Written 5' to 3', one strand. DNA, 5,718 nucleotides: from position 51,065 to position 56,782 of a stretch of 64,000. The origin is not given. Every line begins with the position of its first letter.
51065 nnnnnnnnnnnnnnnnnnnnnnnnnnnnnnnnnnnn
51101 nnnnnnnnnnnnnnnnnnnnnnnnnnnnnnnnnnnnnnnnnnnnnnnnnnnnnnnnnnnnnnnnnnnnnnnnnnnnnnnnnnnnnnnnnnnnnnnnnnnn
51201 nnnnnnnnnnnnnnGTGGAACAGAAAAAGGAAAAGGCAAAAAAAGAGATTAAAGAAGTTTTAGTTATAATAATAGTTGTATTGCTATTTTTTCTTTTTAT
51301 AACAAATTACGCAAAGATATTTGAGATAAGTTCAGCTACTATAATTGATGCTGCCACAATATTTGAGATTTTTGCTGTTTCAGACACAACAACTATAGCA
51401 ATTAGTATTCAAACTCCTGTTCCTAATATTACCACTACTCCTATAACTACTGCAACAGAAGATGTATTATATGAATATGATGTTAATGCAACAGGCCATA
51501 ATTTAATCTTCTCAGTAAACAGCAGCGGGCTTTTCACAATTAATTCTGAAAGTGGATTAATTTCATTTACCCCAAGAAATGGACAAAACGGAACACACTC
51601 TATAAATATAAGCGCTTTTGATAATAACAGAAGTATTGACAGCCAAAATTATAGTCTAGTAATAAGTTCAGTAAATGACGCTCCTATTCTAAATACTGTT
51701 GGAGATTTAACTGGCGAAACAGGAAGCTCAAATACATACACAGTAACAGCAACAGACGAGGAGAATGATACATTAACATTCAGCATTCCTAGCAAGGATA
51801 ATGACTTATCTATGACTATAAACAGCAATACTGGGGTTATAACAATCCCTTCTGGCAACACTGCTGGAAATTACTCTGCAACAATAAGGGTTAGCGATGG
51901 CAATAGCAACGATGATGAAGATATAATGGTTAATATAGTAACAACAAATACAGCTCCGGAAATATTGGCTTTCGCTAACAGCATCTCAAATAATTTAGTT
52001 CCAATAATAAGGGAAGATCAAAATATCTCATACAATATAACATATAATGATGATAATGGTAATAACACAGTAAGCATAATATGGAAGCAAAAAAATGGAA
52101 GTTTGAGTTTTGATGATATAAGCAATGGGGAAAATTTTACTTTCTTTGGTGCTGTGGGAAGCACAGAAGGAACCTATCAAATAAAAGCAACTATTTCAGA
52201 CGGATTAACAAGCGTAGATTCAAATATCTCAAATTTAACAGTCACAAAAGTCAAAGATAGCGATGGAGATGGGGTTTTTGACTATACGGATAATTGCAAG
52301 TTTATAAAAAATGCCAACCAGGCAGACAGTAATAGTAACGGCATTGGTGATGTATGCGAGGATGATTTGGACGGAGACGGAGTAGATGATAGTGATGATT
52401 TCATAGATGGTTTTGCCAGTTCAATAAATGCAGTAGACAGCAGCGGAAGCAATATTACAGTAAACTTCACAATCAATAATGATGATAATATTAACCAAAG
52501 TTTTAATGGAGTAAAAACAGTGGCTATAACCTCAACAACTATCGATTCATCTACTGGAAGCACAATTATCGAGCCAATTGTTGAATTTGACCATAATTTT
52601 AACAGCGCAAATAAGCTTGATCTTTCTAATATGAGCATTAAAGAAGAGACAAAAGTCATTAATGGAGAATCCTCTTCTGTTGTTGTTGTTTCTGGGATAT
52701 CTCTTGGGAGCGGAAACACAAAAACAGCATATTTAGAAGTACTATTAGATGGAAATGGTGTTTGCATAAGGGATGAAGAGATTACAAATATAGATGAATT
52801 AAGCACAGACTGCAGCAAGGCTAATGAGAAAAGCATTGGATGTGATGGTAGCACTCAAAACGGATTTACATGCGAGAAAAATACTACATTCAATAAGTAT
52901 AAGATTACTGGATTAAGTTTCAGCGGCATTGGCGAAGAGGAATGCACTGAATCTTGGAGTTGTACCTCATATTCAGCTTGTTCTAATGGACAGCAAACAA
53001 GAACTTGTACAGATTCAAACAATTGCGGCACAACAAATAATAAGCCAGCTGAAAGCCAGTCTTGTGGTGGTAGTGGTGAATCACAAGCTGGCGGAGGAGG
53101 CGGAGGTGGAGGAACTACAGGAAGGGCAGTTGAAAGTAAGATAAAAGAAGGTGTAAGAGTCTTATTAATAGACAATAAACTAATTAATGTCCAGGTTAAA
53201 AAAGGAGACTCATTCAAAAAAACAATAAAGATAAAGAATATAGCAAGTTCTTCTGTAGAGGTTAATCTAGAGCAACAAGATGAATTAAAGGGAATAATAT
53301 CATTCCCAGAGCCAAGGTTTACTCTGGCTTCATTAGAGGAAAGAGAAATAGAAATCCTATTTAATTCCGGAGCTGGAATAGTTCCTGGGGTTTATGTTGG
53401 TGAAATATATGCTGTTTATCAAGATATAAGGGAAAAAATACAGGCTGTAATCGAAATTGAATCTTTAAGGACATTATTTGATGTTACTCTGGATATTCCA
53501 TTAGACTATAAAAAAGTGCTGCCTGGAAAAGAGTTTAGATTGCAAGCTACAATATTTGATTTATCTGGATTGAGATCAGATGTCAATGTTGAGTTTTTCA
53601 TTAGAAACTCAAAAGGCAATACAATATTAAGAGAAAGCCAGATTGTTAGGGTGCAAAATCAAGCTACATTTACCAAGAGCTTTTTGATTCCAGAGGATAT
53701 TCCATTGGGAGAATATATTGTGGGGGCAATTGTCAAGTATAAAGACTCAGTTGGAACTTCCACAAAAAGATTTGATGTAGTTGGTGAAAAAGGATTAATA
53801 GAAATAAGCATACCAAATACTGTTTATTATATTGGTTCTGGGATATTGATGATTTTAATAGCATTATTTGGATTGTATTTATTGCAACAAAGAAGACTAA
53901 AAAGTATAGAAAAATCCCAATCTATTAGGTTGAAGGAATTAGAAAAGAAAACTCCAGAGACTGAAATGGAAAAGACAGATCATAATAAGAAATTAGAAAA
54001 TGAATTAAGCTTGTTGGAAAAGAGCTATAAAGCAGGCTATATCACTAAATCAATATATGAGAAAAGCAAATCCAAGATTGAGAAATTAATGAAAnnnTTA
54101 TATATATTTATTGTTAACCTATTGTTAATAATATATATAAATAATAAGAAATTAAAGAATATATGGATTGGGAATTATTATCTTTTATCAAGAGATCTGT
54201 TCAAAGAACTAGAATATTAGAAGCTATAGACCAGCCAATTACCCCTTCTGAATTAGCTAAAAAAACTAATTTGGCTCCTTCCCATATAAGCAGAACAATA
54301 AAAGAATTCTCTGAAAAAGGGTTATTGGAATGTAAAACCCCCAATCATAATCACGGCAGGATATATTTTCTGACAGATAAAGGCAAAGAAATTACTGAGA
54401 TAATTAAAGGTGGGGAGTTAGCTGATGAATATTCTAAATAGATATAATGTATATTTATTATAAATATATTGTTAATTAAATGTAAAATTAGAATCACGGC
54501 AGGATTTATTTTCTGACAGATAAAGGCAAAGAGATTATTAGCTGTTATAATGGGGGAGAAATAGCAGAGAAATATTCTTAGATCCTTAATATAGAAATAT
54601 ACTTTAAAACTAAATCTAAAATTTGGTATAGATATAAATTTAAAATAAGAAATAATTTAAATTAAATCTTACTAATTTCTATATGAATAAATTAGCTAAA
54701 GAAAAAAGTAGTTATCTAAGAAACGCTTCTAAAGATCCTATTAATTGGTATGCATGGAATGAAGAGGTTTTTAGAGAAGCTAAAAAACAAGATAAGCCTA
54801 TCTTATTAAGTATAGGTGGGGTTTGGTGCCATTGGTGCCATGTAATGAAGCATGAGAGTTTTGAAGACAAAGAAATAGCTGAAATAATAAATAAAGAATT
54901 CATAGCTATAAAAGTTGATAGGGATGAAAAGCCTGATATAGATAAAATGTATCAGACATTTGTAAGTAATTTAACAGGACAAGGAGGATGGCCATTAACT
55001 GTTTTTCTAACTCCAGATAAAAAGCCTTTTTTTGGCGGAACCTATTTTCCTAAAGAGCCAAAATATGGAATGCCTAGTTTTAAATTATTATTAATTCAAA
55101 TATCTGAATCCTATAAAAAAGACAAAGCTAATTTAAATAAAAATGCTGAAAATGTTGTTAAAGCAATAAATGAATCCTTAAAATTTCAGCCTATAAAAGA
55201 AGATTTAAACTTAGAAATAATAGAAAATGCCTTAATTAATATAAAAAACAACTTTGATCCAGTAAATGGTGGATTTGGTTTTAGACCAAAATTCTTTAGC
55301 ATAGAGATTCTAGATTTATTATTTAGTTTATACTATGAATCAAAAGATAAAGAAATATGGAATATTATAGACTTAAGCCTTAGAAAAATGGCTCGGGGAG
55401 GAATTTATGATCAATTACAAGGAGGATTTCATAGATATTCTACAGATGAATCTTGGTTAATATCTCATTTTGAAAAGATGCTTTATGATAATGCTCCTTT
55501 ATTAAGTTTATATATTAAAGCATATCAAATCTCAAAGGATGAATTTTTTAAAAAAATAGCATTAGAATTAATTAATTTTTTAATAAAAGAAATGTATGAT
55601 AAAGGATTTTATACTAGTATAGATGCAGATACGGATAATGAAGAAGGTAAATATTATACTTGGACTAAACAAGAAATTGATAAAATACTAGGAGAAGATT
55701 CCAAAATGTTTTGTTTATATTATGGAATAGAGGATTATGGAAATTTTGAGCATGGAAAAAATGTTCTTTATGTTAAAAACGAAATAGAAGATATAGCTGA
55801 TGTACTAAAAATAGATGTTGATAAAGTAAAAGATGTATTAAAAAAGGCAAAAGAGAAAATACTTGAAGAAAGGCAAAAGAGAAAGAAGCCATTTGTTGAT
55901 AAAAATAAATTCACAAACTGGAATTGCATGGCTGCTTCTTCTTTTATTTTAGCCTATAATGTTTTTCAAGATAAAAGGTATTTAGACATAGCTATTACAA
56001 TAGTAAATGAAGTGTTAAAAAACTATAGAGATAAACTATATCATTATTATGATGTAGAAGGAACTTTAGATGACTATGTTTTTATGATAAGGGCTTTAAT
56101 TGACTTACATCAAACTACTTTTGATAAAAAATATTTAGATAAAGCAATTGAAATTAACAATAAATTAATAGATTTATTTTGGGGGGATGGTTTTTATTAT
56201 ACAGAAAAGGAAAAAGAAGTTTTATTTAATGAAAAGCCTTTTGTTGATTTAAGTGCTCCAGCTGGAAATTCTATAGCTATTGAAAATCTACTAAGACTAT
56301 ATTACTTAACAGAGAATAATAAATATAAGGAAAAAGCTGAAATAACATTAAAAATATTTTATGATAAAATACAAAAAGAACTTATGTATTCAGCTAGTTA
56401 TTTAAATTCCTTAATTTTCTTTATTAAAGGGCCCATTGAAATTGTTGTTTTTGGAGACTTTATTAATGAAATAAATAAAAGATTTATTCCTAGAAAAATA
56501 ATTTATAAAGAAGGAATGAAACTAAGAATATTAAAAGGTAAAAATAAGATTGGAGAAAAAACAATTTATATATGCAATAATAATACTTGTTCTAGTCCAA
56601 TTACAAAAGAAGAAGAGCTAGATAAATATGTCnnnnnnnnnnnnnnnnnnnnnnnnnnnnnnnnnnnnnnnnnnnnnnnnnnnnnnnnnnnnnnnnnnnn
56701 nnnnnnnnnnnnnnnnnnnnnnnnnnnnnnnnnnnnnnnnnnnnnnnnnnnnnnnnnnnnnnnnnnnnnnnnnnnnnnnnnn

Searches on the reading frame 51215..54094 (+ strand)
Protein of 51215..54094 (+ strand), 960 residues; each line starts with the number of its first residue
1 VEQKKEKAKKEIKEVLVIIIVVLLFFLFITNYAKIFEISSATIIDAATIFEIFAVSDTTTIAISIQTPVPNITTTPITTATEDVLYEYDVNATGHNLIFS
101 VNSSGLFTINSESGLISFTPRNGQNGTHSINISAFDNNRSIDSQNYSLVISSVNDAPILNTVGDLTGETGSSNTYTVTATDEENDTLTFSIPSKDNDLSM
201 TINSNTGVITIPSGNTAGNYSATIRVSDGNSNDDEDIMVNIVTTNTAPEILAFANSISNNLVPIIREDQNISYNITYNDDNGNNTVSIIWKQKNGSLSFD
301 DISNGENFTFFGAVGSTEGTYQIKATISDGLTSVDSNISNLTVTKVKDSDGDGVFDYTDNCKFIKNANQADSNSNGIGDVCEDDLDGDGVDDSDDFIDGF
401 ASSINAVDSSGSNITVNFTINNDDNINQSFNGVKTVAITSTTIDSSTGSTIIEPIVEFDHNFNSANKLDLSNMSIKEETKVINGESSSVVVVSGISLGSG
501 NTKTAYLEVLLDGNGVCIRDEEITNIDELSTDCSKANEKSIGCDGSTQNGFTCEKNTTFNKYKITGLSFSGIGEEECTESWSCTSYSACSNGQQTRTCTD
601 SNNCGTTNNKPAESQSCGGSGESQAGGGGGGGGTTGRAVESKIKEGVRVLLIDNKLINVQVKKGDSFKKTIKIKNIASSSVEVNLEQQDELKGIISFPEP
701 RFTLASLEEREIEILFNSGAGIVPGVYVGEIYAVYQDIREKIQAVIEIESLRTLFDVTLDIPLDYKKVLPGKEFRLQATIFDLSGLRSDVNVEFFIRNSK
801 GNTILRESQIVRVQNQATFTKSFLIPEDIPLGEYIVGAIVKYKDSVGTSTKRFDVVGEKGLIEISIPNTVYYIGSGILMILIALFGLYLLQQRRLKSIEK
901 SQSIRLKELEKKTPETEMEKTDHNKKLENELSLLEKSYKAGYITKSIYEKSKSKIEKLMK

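Call 3: search_protein_families(library=pfam, proteins=[window:51215-54094:+], max_evalue=1)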
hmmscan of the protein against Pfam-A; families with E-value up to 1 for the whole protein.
window:51215-54094:+ (960 aa): 10 families
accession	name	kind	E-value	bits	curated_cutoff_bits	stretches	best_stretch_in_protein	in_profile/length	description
PF02412.23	TSP_3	-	5.8e-09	35.9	25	2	370-395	1-26/36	Thrombospondin type 3 repeat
PF17963.7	Big_9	-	3.3e-06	28.3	23.6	2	154-234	1-82/89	Bacterial Ig domain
PF05345.18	He_PIG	-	3.4e-06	27.8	24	2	71-150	3-95/96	Putative Ig domain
PF15418.12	DUF4625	-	0.0027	18.4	27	0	809-851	83-123/131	Domain of unknown function (DUF4625)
PF01835.25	MG2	-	0.0038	18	32.8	1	788-855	32-96/96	MG2 domain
PF00028.23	Cadherin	-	0.029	15.2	28.8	1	174-236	15-85/93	Cadherin domain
PF09608.15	Alph_Pro_TM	-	0.037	14.3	24.5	1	795-856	124-187/227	Putative transmembrane protein (Alph_Pro_TM)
PF18957.6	RibLong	-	0.044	15.1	27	1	166-227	12-77/93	Long Rib domain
PF04647.20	AgrB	-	0.14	12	23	1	2-47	133-178/185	Accessory gene regulator B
PF18911.6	PKD_4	-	0.71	10.4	27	1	154-235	1-77/85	PKD domain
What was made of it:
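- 51215..54097 (+): 960-aa surface protein (He_PIG, Big_9, TSP3) with an N-terminal TM, a C-terminal TM and a cytoplasmic tail. Pfam (call 3).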

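Call 4: search_protein_families(library=ncbifam, proteins=[window:51215-54094:+], max_evalue=1)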
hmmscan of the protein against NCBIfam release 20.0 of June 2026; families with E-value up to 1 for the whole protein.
window:51215-54094:+ (960 aa): 7 families
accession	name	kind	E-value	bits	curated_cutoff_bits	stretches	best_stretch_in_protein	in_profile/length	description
NF047638.1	throspo3_MtsC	equivalog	7e-10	38.4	350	1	347-396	194-243/428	cell-cell cohesion MYXO-CTERM protein MtsC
NF038112.1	myxo_dep_M36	subfamily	1e-09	36.2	1500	1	128-351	1354-1571/1604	myxosortase-dependent M36 family metallopeptidase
NF012211.1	tand_rpt_95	domain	2.1e-07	30.8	90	2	77-161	8-95/98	tandem-95 repeat protein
NF045500.1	Omp28_seleno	equivalog_domain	8e-06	25.5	200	1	215-382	158-308/377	Omp28-related selenoprotein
TIGR04225.1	CshA_fibril_rpt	repeat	0.0045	17.8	60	1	74-146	30-100/104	fibrillar adhesin CshA-type repeat protein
NF009787.0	PRK13280.2-1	equivalog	0.2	11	383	1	790-822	89-126/290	N-glycosylase/DNA lyase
NF005269.0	PRK06771.1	equivalog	0.34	11.6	90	1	877-935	4-63/97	hypothetical protein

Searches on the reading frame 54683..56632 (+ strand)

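Call 8: search_protein_families(library=pfam, proteins=[window:54683-56632:+], max_evalue=0.001)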
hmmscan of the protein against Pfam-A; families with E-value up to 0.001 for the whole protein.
window:54683-56632:+ (650 aa): 5 families
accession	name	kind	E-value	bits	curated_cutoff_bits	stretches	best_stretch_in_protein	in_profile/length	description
PF03190.21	Thioredox_DsbH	-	1.8e-72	243.1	27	1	2-162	2-162/163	Protein of unknown function, DUF255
PF13899.12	Thioredoxin_7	-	2.5e-12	47.2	27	1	21-111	1-83/83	Thioredoxin-like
PF06662.19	C5-epim_C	-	1.8e-06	28.1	23.3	0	416-445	33-62/188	D-glucuronyl C5-epimerase C-terminus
PF13098.12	Thioredoxin_2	-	1.1e-05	26.2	27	1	33-112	1-85/104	Thioredoxin-like domain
PF06917.19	Pectate_lyase_2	-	0.00027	20.2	26.6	0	421-512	359-452/491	Periplasmic pectate lyase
